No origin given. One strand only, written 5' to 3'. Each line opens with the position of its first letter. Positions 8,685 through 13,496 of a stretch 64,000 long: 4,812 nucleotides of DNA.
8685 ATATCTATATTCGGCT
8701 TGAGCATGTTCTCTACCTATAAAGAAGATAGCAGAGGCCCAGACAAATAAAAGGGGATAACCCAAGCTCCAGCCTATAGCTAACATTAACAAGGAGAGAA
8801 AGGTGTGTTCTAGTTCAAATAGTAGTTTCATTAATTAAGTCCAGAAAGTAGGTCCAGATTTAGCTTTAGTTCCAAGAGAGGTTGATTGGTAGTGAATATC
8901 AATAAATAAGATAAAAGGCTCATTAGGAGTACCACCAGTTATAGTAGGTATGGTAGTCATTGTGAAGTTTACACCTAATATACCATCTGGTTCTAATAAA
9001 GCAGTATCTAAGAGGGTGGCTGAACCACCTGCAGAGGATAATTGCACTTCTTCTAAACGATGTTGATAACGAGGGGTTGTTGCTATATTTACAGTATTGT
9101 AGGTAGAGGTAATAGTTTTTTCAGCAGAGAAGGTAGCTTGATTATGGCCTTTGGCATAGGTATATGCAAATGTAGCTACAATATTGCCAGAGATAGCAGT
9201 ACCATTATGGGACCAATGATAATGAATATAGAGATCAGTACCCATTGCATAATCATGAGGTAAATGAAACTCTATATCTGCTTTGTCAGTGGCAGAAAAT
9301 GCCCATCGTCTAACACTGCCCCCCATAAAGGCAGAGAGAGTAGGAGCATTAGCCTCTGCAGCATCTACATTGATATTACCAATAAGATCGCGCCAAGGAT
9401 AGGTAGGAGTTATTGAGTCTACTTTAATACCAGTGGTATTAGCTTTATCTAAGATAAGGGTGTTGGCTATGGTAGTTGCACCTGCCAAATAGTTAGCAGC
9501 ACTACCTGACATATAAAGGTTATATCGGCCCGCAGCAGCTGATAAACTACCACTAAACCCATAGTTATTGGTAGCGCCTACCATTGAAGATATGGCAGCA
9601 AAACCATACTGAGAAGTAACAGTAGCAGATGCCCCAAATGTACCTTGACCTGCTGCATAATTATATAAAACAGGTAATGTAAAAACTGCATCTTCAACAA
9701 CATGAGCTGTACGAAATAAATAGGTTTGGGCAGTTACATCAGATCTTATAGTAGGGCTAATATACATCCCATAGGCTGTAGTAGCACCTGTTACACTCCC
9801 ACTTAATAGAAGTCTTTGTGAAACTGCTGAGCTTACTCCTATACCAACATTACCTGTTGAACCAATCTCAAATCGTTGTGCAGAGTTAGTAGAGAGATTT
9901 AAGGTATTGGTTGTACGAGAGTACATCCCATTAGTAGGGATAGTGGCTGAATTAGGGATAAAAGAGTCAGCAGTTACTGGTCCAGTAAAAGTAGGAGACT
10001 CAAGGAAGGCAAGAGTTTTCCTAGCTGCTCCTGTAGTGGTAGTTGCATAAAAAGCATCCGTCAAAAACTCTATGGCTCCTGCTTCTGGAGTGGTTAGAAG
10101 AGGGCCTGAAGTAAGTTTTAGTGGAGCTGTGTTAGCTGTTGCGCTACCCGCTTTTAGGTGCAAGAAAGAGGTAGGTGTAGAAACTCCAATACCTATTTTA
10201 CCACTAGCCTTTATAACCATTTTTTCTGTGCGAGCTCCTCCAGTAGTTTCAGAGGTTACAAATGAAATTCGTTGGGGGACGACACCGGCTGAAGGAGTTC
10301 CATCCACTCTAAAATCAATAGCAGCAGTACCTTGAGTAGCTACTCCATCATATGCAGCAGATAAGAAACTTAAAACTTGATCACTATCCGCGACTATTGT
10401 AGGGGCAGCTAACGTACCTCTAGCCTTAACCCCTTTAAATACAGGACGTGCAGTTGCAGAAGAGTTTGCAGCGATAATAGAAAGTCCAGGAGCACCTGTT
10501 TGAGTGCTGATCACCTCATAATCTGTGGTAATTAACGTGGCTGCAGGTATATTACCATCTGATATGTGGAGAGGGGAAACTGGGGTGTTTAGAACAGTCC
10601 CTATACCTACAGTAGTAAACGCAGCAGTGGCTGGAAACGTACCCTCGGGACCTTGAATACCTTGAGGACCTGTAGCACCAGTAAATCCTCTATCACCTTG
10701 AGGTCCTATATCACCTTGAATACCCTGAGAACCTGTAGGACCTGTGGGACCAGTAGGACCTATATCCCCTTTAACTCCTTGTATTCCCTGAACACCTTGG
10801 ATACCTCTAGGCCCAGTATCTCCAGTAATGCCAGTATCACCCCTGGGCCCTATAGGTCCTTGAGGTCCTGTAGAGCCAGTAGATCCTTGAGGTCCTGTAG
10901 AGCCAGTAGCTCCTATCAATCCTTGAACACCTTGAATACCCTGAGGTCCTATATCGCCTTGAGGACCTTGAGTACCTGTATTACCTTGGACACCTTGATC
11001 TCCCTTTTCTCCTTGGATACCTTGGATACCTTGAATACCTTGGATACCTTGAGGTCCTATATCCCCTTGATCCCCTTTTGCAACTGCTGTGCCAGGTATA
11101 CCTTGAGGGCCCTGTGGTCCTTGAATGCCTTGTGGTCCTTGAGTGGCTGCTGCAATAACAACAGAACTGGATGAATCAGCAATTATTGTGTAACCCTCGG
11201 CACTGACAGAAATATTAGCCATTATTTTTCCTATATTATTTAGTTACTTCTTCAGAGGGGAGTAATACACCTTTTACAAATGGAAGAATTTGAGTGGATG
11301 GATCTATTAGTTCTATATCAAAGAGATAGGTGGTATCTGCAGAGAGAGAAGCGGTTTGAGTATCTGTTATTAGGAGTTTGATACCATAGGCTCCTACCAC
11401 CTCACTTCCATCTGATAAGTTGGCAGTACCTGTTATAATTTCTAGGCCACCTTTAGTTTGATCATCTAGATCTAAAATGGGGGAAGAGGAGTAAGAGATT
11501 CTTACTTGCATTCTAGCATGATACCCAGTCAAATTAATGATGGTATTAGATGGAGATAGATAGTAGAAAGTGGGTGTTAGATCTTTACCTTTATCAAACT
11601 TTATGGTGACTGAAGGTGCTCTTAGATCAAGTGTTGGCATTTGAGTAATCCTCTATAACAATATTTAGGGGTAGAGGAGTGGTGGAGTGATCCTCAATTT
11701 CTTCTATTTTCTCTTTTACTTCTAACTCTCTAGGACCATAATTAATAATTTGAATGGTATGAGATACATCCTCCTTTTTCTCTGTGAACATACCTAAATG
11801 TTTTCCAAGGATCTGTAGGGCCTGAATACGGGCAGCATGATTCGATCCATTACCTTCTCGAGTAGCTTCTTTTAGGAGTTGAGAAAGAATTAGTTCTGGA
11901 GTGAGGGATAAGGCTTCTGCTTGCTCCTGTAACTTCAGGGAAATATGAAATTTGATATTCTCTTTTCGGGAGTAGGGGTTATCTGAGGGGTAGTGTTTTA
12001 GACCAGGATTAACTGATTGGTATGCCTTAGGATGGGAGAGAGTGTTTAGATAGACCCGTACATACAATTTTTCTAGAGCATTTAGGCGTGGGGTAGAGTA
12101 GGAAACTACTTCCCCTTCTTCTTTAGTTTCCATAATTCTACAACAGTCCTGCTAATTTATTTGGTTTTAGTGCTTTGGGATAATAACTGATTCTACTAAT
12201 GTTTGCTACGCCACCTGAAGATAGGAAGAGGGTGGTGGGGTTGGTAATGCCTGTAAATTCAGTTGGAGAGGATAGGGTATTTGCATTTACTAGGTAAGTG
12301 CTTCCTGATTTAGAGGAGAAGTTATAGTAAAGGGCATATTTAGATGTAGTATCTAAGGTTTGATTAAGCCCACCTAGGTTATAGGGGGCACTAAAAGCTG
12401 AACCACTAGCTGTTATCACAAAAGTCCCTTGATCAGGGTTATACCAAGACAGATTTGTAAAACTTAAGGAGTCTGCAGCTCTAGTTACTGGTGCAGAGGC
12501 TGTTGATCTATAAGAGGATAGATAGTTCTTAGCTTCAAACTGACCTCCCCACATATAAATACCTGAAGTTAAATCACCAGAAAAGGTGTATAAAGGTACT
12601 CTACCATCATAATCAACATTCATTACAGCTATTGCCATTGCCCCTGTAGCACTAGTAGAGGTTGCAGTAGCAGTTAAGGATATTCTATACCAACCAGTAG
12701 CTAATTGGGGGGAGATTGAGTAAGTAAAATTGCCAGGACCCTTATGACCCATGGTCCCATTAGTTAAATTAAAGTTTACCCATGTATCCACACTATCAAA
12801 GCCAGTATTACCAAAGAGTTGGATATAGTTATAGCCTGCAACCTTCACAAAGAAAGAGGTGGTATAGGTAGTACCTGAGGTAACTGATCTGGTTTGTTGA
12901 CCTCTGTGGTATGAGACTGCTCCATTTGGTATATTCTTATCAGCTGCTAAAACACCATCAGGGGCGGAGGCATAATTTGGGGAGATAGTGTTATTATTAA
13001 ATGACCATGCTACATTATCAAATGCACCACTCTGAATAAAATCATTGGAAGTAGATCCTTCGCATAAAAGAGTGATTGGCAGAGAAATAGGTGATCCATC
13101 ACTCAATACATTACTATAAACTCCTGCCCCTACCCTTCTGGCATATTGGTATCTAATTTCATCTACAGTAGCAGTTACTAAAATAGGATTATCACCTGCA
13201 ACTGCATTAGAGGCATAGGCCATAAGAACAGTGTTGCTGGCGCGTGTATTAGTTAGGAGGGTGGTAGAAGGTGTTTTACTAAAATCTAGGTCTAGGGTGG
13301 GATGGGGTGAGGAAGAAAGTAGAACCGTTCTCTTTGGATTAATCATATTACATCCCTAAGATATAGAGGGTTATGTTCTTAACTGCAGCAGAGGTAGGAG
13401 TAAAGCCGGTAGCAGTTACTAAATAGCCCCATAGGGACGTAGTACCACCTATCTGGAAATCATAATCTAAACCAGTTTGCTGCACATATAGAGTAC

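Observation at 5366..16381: Late genes appear driven by host sigmaE/AlgU-type (envelope-stress ECF) promoters, with no phage sigma or RNAP visible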

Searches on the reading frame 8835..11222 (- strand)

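Call 17: search_protein_families(library=phrogs, max_evalue=0.001, proteins=[window:8835-11222:-])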
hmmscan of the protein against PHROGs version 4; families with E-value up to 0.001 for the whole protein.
window:8835-11222:- (795 aa): 42 families (the best 25 are shown)
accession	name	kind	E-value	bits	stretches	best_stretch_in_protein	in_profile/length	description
phrog_6320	-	tail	6e-44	152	2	21-138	78-210/745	tail fiber protein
phrog_819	-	tail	3.5e-39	135.7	2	92-194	502-604/1024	tail protein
phrog_5073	-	tail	4.1e-36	126.1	2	24-122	259-360/519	tail fiber protein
phrog_29268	-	unknown function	2.2e-29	103.1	3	82-214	405-538/653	-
phrog_366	-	tail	5.2e-28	99.7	3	105-207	307-388/474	tail fiber protein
phrog_8745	-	tail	1.7e-24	86.3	2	20-129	1370-1483/1803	tail fiber protein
phrog_1806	-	tail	3.2e-22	80.1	2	76-194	108-230/276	collagen like minor tail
phrog_10972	-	tail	6.8e-22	79.4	3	26-95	154-223/343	tail fiber protein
phrog_30509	-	tail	1.1e-21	78.1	2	122-196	42-116/254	collagen like minor tail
phrog_18350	-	tail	9.8e-21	75.6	3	59-154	102-195/253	tail fiber protein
phrog_38806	-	unknown function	1.8e-20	74.5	3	81-160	74-153/285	-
phrog_3420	-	unknown function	5.2e-18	65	1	26-206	146-316/929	-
phrog_17587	-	tail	1.7e-17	64.2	3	76-146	350-420/641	tail fiber protein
phrog_1658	-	unknown function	5.9e-17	63.2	2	67-146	42-121/239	-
phrog_26246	-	tail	7.9e-17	62.4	2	27-153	84-213/329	tail protein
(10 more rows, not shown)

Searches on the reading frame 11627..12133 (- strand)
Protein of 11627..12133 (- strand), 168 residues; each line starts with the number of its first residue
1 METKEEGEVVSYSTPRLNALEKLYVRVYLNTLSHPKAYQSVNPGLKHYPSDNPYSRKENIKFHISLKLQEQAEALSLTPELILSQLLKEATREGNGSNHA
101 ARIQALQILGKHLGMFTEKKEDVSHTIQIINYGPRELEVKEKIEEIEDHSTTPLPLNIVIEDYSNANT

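Call 24: search_protein_families(library=pfam, max_evalue=0.01, proteins=[window:11627-12133:-])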
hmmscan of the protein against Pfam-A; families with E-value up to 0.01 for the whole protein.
window:11627-12133:- (168 aa): 0 families

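Call 70: search_protein_families(library=phrogs, max_evalue=0.001, proteins=[window:11627-12133:-])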
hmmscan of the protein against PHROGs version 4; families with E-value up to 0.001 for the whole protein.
window:11627-12133:- (168 aa): 1 family
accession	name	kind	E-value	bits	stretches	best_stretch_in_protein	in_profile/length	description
phrog_51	-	head and packaging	1.3e-07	32.6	1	15-140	87-238/261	terminase small subunit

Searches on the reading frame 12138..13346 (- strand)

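Call 17: search_protein_families(library=phrogs, max_evalue=0.001, proteins=[window:12138-13346:-])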
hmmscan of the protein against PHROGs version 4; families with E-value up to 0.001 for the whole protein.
window:12138-13346:- (402 aa): 3 families
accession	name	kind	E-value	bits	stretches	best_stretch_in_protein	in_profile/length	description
phrog_5939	-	tail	4e-31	109.3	1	93-383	410-675/801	tail protein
phrog_34853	-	unknown function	6.4e-21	75.5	1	92-297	69-268/555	-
phrog_11600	-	unknown function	1e-13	52.4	1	96-291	103-289/343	-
